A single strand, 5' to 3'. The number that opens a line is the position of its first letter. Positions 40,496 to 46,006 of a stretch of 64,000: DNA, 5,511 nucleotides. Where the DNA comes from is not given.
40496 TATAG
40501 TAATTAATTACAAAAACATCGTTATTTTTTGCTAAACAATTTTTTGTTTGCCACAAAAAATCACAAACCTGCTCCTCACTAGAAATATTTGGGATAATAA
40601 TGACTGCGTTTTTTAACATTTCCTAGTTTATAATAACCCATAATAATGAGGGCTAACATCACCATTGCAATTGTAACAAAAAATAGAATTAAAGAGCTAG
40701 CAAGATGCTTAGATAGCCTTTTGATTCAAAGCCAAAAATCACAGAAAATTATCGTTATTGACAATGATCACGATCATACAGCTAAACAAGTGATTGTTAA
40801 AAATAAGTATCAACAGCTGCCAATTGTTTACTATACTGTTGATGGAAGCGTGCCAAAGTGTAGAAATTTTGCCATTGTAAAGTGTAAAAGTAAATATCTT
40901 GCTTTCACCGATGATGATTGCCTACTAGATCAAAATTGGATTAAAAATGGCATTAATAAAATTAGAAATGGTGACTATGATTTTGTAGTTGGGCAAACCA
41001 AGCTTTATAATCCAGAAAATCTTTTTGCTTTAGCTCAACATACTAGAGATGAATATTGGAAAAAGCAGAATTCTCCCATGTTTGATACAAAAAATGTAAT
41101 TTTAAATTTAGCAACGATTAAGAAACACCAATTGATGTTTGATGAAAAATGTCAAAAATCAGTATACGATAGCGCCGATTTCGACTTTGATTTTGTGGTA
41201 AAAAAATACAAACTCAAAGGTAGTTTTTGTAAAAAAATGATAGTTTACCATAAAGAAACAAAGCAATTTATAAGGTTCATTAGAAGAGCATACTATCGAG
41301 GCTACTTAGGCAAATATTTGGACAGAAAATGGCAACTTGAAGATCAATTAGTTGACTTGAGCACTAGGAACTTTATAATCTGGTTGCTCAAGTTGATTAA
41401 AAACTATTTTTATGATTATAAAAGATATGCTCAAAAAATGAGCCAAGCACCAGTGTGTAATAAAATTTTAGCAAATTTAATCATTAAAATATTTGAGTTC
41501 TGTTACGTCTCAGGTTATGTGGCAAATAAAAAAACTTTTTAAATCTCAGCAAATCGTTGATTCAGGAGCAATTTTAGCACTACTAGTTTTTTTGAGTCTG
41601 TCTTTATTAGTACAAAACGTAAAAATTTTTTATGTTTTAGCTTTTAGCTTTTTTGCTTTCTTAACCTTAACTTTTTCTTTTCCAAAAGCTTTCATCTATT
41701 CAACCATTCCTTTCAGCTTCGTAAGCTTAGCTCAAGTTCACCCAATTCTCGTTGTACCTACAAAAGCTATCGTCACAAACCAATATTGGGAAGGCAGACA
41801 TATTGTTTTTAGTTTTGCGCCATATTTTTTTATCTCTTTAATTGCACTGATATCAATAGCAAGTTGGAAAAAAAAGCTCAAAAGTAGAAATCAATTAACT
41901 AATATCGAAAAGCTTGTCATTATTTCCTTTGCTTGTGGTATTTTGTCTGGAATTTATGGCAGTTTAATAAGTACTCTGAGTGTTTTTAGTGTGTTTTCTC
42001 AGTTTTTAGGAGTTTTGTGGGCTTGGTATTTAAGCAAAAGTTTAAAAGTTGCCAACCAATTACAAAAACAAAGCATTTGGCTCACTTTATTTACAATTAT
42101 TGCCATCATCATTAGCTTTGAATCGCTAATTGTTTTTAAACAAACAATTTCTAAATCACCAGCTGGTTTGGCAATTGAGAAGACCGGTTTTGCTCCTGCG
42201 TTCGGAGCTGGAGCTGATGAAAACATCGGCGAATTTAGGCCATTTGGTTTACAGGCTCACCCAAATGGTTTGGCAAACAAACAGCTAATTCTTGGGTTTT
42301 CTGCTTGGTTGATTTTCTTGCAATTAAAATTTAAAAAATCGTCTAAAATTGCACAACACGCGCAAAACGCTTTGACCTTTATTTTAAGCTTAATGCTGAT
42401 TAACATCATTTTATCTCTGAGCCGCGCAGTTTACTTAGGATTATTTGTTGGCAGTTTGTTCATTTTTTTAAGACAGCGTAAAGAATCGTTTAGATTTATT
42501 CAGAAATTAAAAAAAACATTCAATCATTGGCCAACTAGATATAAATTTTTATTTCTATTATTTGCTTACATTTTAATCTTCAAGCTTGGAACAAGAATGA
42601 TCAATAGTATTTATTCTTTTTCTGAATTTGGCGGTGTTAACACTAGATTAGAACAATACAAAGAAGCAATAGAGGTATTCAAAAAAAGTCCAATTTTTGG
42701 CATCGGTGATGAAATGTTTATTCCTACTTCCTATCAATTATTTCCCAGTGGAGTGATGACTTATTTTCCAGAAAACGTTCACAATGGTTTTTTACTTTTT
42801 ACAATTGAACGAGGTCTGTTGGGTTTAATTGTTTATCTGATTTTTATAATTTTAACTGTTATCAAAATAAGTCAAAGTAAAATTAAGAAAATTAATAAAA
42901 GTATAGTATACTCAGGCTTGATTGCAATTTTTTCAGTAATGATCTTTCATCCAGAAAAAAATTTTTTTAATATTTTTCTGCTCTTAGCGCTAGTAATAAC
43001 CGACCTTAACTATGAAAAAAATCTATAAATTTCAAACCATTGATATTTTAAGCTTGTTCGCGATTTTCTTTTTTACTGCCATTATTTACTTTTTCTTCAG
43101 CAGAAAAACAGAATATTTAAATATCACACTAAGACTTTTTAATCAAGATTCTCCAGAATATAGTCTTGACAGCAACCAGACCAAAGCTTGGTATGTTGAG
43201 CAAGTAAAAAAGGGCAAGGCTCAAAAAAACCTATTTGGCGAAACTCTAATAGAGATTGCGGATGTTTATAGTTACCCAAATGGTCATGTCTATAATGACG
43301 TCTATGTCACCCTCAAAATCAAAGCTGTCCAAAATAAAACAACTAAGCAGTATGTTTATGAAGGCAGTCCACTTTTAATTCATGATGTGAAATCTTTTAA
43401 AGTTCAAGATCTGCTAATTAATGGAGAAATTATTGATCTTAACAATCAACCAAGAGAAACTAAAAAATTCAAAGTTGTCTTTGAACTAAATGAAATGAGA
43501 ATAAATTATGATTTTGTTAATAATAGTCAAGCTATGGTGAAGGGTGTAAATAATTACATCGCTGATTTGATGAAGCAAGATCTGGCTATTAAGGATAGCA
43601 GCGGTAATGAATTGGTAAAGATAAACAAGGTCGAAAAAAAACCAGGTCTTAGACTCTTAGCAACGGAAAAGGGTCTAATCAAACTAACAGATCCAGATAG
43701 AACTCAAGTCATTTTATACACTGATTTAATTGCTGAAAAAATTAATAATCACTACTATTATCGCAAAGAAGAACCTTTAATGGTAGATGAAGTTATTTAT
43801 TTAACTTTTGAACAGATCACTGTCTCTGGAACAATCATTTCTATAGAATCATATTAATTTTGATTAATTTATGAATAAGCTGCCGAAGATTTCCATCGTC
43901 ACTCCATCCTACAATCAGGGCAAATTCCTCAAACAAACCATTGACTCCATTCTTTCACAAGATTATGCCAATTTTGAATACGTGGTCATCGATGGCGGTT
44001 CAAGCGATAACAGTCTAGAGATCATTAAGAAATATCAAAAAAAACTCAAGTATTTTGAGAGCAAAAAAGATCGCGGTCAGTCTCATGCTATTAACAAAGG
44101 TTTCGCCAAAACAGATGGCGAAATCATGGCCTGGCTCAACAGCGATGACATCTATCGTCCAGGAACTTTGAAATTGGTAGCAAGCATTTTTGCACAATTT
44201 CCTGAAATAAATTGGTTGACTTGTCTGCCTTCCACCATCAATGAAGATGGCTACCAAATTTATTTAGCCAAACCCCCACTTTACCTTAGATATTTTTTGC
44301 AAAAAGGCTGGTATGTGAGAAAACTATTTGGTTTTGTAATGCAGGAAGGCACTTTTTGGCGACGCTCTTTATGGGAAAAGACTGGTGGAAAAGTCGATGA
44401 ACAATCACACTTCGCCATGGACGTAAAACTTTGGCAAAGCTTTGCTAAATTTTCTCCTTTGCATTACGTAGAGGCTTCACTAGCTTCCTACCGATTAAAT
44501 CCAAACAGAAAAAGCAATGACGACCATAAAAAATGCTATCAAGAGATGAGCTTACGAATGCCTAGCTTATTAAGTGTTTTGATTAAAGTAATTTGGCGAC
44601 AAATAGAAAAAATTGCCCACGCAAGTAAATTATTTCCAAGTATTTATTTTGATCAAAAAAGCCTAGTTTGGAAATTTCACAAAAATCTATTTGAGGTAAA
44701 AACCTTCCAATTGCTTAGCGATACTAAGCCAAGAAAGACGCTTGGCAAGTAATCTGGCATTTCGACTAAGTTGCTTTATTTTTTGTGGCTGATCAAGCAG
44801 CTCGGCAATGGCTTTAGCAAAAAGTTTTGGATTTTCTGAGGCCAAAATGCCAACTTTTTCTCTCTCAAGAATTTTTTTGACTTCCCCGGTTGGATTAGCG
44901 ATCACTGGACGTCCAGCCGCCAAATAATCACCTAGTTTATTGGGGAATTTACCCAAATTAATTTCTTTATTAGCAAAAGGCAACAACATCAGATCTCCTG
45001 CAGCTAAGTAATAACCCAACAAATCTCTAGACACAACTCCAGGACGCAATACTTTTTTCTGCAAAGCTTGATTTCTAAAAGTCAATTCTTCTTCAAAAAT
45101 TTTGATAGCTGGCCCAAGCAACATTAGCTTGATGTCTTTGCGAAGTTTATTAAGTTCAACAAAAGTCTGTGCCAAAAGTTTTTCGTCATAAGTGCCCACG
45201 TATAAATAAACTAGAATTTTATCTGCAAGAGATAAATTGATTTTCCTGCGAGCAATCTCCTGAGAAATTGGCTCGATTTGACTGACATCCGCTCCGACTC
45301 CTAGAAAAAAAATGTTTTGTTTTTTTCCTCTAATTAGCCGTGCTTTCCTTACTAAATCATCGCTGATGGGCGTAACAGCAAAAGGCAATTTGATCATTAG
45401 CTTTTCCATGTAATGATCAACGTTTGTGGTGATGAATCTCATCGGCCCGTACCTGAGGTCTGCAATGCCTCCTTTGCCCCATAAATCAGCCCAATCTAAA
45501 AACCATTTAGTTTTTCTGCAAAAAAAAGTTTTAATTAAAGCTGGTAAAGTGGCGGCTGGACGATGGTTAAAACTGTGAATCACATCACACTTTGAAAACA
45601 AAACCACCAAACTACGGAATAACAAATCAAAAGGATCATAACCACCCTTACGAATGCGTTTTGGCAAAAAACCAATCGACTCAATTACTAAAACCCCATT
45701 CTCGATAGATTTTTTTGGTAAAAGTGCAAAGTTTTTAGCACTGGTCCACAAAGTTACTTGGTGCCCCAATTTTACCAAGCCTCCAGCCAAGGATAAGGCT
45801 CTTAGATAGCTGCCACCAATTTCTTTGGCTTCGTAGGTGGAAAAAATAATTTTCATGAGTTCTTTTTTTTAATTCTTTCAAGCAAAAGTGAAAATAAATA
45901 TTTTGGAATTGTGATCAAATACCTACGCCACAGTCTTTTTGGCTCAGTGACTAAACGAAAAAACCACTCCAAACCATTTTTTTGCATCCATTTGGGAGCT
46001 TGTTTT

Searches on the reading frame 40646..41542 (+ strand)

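Call 17: search_protein_families(library=pfam, proteins=[window:40646-41542:+], max_evalue=0.001)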
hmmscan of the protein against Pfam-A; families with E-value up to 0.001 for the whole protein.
window:40646-41542:+ (298 aa): 2 families
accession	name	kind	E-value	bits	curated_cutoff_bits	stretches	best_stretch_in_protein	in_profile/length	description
PF00535.33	Glycos_transf_2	-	1.2e-17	64.7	23.3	1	6-136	1-132/168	Glycosyl transferase family 2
PF13641.12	Glyco_tranf_2_3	-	2e-05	25.1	27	1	5-208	3-217/230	Glycosyltransferase like family 2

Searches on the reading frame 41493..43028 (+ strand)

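Call 17: search_protein_families(library=pfam, proteins=[window:41493-43028:+], max_evalue=0.001)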
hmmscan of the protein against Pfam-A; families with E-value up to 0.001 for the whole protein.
window:41493-43028:+ (511 aa): 1 family
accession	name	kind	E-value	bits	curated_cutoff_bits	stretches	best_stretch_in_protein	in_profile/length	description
PF04932.20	Wzy_C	-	3.6e-20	72.7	31.7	1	297-449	2-149/149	O-Antigen ligase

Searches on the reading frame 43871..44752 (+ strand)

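Call 17: search_protein_families(library=pfam, proteins=[window:43871-44752:+], max_evalue=0.001)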
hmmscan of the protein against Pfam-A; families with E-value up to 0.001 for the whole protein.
window:43871-44752:+ (293 aa): 3 families
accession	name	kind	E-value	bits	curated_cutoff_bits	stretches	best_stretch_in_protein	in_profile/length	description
PF00535.33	Glycos_transf_2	-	1e-29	104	23.3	1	8-131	1-128/168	Glycosyl transferase family 2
PF13641.12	Glyco_tranf_2_3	-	6.7e-14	52.9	27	1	5-190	1-193/230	Glycosyltransferase like family 2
PF10111.15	Glyco_tranf_2_2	-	2.9e-07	30.7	27.3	1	10-106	3-105/276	Glycosyltransferase like family 2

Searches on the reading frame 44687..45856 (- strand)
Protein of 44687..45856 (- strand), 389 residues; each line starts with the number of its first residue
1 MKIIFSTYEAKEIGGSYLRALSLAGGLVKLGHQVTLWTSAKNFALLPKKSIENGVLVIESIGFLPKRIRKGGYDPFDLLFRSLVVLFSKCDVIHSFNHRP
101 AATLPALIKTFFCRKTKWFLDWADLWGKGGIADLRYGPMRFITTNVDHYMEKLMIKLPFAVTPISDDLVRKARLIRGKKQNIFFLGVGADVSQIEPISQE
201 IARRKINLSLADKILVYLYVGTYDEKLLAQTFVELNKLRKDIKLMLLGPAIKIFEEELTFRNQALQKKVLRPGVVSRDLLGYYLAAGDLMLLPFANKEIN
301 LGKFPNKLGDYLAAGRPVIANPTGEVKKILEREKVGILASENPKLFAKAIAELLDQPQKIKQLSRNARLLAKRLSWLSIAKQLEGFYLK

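Call 17: search_protein_families(library=pfam, proteins=[window:44687-45856:-], max_evalue=0.001)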
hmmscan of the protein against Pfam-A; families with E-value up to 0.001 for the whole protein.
window:44687-45856:- (389 aa): 5 families
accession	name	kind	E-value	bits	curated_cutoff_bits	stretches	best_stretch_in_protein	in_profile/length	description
PF13692.12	Glyco_trans_1_4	-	5.8e-14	53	27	1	218-355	5-141/142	Glycosyl transferases group 1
PF00534.26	Glycos_transf_1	-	1.8e-10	41.1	26.4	1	215-368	16-170/172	Glycosyl transferases group 1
PF13524.12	Glyco_trans_1_2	-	8.6e-05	23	25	1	295-369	54-127/144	Glycosyl transferase-like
PF13439.12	Glyco_transf_4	-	0.00011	22.7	28.5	1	14-102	2-85/170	Glycosyltransferase Family 4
PF13579.12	Glyco_trans_4_4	-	0.00043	21.1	29.7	1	14-185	1-155/158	Glycosyl transferase 4-like domain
